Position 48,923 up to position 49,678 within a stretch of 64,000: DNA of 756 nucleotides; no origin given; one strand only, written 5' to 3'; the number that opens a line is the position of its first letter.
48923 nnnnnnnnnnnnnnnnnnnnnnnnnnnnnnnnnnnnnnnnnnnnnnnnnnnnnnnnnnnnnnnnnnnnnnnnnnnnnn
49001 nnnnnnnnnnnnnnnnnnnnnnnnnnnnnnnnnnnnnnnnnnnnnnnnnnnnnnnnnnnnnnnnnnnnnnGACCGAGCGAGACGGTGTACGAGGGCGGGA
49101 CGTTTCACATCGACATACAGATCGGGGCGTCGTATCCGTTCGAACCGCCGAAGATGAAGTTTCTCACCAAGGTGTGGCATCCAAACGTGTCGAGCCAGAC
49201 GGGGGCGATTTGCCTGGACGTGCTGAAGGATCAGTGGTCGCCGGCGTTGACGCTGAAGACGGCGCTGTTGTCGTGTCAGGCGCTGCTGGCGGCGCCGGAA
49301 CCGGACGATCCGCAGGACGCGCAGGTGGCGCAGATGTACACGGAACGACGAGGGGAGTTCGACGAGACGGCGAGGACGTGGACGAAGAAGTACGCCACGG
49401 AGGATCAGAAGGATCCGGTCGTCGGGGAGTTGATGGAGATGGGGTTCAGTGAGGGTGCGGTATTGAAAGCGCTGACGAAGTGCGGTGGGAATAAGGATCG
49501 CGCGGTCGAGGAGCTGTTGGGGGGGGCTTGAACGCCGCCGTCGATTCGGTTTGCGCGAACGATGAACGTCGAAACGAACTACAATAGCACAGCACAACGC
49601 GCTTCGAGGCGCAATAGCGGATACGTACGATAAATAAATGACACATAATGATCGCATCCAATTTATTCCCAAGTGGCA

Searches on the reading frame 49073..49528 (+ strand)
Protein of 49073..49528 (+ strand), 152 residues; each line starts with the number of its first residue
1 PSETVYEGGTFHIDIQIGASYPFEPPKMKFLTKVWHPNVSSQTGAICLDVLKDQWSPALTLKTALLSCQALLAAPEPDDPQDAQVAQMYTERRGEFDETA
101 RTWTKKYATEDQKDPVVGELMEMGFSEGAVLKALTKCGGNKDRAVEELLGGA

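Call 47: search_protein_families(library=pfam, proteins=[window:49073-49528:+], max_evalue=0.01)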
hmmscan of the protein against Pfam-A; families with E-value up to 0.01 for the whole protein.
seq(152 aa): 3 families
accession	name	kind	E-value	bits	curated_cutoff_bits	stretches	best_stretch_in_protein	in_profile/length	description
PF00179.31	UQ_con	-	6.3e-38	130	27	1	1-103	37-139/140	Ubiquitin-conjugating enzyme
PF00627.37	UBA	-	4.9e-08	33.1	22.4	1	117-146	6-35/37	UBA/TS-N domain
PF22562.2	UBA_7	-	1.7e-06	28.3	27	1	116-146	4-35/48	UBA-like domain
